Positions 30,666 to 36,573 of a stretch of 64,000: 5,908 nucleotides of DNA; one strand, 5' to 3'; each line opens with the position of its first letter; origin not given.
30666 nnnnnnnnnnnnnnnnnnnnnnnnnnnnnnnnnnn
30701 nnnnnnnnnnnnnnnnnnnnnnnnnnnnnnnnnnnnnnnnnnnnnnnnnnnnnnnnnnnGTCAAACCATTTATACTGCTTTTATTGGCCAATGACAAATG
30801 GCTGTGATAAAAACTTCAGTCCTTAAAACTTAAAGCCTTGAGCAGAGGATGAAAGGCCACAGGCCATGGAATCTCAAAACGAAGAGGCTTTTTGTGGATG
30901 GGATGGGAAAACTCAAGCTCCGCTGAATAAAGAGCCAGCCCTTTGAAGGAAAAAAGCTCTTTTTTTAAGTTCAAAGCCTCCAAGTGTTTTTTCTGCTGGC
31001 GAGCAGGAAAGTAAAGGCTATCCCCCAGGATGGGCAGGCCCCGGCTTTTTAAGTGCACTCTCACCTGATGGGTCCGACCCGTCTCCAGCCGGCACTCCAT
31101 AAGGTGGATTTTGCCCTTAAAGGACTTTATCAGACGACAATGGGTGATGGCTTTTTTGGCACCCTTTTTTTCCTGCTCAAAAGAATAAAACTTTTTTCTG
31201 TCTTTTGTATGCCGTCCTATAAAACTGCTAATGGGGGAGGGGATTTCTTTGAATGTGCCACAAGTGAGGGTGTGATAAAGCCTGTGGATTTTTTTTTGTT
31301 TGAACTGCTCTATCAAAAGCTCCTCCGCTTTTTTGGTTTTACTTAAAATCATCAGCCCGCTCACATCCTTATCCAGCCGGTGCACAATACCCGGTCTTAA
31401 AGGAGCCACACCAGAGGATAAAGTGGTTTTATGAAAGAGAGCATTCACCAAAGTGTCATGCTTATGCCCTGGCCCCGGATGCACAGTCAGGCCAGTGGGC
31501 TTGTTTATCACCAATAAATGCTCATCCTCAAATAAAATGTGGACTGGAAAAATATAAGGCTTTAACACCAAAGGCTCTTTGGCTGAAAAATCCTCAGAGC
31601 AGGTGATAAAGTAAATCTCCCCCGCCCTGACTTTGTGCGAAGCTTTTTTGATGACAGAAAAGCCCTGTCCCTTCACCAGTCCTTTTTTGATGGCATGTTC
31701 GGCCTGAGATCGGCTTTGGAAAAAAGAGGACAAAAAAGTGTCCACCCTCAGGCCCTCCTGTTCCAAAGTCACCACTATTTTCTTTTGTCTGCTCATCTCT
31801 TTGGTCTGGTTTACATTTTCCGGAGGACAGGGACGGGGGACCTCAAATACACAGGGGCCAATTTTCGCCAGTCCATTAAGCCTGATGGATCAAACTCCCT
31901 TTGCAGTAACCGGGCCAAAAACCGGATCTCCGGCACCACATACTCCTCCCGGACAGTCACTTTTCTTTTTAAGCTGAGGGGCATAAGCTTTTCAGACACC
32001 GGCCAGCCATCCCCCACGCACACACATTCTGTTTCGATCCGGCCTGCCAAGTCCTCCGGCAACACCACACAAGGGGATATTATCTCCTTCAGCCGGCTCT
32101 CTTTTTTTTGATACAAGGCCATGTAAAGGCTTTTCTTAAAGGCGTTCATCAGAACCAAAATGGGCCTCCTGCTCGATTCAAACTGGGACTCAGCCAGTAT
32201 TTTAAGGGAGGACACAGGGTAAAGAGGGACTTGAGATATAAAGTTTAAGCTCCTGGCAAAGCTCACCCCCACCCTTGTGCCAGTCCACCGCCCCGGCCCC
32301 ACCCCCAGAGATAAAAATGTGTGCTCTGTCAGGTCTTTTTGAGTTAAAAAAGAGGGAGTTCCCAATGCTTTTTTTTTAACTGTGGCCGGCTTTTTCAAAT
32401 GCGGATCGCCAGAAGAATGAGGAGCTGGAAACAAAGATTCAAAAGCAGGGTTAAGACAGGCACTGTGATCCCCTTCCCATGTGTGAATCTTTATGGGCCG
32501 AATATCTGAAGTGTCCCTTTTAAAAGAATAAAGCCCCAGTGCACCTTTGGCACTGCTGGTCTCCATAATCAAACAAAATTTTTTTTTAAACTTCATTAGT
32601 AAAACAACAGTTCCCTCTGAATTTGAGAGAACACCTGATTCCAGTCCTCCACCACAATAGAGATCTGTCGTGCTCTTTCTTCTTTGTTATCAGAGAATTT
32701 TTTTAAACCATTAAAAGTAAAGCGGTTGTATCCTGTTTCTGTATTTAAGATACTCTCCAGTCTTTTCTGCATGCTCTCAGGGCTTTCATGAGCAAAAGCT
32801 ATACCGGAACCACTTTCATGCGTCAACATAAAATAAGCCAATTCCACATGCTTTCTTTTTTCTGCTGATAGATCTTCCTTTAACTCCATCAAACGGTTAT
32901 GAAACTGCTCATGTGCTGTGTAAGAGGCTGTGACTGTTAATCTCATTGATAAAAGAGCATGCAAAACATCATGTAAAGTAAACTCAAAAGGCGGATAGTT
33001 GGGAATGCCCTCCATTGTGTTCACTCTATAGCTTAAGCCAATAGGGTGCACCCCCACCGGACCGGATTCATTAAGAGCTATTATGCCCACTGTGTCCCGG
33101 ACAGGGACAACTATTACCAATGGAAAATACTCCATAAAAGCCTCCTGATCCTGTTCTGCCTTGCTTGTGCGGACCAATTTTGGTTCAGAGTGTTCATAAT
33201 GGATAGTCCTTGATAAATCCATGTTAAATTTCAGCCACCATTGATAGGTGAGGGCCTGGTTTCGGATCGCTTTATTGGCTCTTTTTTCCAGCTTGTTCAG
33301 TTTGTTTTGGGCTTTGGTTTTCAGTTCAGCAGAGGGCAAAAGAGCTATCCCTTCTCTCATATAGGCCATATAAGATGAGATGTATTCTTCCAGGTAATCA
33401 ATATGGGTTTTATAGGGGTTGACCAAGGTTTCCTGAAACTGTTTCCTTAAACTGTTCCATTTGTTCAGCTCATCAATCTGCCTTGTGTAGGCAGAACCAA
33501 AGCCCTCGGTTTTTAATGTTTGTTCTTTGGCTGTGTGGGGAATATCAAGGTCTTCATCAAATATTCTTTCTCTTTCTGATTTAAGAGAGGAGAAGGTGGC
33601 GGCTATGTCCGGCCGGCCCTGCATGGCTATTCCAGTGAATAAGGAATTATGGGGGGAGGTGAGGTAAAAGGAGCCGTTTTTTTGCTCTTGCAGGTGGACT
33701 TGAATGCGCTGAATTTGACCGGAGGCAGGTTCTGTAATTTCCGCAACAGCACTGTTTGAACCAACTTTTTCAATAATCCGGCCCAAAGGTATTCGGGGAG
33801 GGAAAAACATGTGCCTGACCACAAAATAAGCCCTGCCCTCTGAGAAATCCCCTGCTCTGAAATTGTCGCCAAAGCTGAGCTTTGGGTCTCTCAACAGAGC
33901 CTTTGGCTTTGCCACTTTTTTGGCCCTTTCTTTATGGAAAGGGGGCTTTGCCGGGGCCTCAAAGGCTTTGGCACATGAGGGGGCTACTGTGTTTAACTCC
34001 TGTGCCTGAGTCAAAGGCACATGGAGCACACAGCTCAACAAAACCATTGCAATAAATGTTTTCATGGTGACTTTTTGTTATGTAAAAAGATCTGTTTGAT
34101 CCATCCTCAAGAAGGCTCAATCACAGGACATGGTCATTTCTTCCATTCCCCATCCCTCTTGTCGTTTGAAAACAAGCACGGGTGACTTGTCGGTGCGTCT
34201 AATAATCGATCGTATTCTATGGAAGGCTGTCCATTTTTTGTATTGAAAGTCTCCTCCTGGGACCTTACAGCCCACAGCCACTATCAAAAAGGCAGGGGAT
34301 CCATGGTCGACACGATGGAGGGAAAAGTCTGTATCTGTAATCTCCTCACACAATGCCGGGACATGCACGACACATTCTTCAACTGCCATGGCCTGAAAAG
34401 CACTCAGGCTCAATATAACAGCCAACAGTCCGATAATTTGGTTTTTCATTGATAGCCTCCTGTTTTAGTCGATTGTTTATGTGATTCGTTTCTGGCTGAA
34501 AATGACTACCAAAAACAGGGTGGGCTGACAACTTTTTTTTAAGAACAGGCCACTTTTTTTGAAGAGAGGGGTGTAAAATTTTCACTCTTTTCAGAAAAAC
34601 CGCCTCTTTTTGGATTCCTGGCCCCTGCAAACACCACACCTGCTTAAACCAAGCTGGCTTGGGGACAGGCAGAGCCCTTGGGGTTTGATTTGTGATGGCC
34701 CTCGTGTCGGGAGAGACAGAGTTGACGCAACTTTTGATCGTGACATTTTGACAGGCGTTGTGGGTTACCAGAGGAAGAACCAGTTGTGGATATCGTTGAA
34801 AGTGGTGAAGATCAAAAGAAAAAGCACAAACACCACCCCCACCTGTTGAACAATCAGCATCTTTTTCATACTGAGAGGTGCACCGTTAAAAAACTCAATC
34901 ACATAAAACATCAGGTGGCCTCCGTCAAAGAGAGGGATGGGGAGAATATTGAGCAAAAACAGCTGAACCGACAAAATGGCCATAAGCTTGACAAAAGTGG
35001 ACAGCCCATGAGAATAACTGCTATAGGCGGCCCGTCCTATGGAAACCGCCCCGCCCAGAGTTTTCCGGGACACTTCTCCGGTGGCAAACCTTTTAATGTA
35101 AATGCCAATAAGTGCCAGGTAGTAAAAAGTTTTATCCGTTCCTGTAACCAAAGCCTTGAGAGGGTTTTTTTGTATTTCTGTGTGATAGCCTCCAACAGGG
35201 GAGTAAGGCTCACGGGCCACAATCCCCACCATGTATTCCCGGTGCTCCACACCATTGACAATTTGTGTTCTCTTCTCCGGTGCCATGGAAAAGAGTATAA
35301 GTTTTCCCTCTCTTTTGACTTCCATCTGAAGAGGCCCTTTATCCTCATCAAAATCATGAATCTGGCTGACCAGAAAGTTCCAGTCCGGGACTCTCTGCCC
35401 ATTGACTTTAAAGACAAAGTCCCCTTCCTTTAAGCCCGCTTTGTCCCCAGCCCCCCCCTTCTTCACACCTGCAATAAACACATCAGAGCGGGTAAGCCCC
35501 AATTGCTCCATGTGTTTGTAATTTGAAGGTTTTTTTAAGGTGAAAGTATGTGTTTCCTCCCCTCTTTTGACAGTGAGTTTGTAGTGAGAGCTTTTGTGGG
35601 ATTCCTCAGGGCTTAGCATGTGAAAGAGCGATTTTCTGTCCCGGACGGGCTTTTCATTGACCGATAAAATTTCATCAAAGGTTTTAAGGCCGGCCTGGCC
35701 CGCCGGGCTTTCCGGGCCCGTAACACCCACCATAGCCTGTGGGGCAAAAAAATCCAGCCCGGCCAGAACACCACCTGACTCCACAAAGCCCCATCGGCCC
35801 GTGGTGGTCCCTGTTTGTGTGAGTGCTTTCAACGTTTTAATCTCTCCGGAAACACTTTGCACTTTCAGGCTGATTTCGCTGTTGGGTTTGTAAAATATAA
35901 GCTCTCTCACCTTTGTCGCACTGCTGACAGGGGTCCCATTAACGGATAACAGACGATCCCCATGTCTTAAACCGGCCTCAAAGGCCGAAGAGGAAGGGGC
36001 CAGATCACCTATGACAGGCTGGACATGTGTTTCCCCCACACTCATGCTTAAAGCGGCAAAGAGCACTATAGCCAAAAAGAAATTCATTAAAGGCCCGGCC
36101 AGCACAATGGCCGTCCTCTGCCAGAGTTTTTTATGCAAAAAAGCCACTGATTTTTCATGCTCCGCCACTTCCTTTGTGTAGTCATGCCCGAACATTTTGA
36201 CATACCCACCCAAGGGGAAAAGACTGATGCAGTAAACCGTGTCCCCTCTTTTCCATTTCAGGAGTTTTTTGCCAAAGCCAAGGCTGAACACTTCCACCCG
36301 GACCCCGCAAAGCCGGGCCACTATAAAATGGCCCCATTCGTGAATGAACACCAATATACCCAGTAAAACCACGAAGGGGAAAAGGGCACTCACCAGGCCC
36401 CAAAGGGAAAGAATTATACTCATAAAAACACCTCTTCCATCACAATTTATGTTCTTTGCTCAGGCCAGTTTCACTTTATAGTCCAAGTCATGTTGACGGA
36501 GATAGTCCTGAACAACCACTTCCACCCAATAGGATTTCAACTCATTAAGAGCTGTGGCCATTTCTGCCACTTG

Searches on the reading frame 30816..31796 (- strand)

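Call 86: search_protein_families(library=pfam, max_evalue=0.001, proteins=[window:30816-31796:-])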
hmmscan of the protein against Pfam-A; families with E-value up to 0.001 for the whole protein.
window:30816-31796:- (326 aa): 2 families
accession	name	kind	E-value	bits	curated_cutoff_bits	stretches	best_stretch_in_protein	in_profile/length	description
PF00849.27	PseudoU_synth_2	-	2.1e-30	106.4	26.8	1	93-250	1-151/152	RNA pseudouridylate synthase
PF01479.30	S4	-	8.5e-05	22.6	22.8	1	17-60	2-46/48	S4 domain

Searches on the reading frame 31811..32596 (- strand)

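Call 86: search_protein_families(library=pfam, max_evalue=0.001, proteins=[window:31811-32596:-])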
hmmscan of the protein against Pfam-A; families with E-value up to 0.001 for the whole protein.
window:31811-32596:- (261 aa): 1 family
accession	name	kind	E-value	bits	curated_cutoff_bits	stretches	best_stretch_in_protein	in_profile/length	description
PF00814.31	TsaD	-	3.7e-14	53.5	24.8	1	95-185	54-149/264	tRNA N6-adenosine threonylcarbamoyltransferase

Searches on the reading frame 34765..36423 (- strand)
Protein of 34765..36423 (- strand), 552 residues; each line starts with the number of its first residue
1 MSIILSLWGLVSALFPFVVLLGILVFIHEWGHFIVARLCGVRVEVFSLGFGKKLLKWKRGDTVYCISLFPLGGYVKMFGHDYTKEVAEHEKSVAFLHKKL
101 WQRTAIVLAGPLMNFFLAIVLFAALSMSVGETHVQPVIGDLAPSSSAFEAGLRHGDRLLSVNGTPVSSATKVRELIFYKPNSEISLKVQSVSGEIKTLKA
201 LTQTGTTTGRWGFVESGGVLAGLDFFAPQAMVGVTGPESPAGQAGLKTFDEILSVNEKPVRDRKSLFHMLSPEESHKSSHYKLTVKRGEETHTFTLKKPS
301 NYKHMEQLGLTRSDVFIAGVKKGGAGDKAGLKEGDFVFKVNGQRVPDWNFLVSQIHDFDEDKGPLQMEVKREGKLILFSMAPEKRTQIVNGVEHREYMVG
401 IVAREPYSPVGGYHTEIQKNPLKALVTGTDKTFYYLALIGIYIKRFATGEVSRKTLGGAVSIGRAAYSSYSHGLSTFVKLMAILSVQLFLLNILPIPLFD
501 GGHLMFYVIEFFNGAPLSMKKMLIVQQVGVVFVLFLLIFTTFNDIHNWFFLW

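Call 86: search_protein_families(library=pfam, max_evalue=0.001, proteins=[window:34765-36423:-])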
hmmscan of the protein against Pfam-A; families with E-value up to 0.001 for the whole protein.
window:34765-36423:- (552 aa): 6 families
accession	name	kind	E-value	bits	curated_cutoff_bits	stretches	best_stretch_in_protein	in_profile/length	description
PF02163.28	Peptidase_M50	-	1.3e-63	214.8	27.2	1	17-536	2-221/221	Peptidase family M50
PF13180.12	PDZ_2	-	2.9e-24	85.6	27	3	237-297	21-79/80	PDZ domain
PF17820.7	PDZ_6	-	8.2e-24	83.6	27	2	139-189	3-53/54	PDZ domain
PF00595.29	PDZ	-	5.8e-21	75.1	23.2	2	135-189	26-81/81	PDZ domain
PF21558.3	Pept_S41_N_bact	-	8e-08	32.5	27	0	142-168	10-36/87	Bacteroidetes, Peptidase, S41 family, N-terminal domain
PF14685.13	PDZ_Tricorn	-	2.1e-07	31.2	25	0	149-197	35-85/88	Tricorn protease PDZ domain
